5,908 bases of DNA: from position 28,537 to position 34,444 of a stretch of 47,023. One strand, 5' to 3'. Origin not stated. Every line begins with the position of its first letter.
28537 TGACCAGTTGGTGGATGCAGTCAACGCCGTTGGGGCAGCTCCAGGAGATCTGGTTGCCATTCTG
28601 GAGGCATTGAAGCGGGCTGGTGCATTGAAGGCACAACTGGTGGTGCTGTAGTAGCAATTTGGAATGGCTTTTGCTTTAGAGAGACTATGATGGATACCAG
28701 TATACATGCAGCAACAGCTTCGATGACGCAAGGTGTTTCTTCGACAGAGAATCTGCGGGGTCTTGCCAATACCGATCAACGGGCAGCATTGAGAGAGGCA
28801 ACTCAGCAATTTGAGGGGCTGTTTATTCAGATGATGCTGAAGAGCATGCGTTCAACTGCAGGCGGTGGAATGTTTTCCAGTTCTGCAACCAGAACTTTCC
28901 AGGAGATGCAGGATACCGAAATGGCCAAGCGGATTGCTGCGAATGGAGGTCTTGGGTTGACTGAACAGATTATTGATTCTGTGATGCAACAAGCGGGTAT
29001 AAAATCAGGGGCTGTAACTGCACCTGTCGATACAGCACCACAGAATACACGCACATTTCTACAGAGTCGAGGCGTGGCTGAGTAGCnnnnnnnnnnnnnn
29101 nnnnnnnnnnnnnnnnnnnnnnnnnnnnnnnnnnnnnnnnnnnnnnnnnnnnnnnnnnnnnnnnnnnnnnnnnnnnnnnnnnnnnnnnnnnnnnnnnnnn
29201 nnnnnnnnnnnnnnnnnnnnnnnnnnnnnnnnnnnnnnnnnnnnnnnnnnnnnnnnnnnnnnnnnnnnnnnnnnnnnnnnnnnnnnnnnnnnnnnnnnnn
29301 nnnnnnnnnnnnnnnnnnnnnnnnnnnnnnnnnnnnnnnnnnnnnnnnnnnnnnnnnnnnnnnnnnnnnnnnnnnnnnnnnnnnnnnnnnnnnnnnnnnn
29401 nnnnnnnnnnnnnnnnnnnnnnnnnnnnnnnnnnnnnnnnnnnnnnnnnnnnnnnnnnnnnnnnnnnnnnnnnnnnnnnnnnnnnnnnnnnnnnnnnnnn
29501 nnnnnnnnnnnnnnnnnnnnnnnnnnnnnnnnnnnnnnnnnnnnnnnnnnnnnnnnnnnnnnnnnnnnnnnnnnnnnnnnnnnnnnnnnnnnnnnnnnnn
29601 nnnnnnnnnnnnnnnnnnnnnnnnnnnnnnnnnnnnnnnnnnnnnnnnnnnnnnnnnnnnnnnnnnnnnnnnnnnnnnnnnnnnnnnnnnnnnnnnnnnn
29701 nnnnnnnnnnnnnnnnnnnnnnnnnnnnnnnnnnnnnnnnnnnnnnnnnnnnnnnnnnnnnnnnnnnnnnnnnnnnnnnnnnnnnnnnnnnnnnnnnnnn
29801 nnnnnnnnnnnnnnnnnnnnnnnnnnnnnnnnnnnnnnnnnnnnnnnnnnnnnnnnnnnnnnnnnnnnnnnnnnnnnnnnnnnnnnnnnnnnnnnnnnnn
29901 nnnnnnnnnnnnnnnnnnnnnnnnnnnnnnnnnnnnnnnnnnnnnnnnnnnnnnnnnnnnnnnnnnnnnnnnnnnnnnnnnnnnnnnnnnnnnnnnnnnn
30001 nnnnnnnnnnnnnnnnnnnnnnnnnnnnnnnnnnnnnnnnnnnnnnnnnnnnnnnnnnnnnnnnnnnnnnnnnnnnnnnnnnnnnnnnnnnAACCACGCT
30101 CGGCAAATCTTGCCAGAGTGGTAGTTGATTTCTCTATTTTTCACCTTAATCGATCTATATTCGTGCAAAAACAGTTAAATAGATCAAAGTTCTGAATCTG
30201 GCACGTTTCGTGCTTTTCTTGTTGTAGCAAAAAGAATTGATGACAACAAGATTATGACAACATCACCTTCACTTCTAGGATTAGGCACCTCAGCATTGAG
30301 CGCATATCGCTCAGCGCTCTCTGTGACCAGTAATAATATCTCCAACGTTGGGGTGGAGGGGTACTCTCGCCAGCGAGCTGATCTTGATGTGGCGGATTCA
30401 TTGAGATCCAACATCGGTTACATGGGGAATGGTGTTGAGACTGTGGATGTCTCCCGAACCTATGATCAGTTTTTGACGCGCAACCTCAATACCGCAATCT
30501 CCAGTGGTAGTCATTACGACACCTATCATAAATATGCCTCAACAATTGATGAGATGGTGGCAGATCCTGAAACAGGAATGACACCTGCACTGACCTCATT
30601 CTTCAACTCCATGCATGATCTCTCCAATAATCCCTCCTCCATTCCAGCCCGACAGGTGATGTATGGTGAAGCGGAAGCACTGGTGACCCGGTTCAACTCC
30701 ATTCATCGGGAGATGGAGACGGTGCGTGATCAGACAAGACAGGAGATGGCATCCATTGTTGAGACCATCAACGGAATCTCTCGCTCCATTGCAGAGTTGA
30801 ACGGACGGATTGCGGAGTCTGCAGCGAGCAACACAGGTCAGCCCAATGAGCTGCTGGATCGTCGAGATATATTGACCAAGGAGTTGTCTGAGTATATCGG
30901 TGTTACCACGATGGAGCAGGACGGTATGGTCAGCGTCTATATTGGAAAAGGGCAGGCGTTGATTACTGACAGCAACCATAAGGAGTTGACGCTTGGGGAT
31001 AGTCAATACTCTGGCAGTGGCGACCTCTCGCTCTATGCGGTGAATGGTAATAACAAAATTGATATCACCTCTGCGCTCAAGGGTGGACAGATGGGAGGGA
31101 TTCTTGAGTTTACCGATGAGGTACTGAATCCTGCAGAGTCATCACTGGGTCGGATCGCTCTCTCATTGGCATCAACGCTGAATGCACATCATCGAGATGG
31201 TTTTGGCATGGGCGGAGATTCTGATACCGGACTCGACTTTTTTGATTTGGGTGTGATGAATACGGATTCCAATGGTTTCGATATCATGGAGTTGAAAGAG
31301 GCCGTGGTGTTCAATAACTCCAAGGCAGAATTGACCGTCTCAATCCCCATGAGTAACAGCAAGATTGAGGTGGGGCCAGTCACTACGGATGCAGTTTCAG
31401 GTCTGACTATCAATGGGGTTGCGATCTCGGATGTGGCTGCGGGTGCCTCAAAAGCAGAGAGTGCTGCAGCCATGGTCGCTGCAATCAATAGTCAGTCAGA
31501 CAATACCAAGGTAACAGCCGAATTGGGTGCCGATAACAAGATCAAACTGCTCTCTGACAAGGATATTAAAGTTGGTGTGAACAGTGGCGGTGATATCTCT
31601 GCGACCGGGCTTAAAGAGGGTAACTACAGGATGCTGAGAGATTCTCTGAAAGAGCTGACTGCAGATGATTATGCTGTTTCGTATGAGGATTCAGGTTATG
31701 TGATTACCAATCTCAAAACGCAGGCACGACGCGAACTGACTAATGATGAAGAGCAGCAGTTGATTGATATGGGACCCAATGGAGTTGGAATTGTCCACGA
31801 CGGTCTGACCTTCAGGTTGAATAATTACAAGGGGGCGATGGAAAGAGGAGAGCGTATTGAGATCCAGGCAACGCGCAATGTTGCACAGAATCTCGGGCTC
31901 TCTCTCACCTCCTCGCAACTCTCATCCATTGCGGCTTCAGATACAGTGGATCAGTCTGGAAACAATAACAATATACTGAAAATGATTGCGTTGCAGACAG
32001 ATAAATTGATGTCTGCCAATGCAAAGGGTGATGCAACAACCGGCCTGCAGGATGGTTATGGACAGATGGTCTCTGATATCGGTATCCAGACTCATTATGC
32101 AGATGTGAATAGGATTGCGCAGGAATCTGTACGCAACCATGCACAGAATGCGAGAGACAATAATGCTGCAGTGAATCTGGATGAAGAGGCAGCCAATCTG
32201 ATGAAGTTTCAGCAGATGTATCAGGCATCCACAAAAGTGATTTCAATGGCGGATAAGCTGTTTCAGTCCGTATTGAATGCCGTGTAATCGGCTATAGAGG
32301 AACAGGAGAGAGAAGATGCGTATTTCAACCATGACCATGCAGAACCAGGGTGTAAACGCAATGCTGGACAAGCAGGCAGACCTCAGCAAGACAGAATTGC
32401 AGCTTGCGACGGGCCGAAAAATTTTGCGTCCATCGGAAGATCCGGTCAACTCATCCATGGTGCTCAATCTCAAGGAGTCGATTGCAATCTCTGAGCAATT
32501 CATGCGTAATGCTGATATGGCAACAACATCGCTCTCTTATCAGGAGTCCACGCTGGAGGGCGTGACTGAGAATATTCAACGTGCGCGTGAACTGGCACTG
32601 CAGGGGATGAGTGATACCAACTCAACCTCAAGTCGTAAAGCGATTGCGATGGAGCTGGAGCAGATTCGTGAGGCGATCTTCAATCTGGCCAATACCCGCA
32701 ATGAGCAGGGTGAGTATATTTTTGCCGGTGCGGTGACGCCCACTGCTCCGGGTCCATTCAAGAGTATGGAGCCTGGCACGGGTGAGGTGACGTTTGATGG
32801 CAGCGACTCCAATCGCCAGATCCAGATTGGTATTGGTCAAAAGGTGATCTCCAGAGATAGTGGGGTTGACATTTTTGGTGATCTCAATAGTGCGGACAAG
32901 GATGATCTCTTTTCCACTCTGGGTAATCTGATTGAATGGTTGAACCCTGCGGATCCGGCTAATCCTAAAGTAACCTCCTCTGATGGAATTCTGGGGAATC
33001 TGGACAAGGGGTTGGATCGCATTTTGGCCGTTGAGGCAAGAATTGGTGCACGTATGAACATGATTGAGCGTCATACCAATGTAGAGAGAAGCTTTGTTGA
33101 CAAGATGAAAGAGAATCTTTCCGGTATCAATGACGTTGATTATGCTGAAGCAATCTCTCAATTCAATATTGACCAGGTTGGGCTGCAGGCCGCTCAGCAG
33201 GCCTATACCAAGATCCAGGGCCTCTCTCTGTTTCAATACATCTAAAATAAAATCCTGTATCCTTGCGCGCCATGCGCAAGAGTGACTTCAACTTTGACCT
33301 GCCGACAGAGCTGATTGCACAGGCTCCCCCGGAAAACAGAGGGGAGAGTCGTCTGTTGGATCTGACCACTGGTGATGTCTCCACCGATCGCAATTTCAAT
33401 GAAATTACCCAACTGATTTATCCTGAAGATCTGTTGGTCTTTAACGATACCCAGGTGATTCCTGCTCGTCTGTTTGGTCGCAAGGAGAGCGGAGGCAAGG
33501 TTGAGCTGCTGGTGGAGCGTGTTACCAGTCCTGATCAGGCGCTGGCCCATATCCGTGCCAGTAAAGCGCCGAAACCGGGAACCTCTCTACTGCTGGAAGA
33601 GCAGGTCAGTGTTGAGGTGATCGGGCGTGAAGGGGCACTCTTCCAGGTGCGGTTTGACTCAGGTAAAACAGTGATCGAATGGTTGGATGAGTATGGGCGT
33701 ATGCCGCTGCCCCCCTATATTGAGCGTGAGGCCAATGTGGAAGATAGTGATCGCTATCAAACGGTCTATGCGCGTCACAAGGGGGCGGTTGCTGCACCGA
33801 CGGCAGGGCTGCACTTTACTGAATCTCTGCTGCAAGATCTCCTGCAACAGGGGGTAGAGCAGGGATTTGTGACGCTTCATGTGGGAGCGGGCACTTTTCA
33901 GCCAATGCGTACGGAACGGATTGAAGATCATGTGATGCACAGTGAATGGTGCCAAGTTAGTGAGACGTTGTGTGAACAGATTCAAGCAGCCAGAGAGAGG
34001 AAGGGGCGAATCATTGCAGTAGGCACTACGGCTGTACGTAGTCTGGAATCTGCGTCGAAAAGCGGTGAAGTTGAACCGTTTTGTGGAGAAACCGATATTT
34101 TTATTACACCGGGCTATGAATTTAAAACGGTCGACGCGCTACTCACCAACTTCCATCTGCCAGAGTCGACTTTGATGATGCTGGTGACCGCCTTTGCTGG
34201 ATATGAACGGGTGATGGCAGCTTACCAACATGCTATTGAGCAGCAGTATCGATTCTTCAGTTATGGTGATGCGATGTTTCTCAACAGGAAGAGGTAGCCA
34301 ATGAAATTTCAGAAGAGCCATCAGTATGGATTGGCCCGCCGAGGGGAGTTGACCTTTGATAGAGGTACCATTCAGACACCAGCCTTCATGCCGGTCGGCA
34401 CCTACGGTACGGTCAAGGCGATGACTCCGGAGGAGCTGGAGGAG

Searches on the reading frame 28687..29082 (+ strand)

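Call 16: search_protein_families(library=pfam, proteins=[window:28687-29082:+], max_evalue=0.00001)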
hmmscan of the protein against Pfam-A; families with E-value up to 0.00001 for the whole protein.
window:28687-29082:+ (132 aa): 1 family
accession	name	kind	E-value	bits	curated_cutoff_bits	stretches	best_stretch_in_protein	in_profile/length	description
PF10135.14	Rod-binding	-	4.8e-13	49.9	25.1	1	52-96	1-49/51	Rod binding protein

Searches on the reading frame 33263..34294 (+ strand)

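Call 17: search_protein_families(library=pfam, proteins=[window:33263-34294:+], max_evalue=0.00001)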
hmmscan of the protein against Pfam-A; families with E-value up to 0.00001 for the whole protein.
window:33263-34294:+ (344 aa): 1 family
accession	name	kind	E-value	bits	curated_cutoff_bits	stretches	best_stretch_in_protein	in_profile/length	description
PF02547.20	Queuosine_synth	-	9.5e-133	442.7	25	1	7-340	2-322/322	Queuosine biosynthesis protein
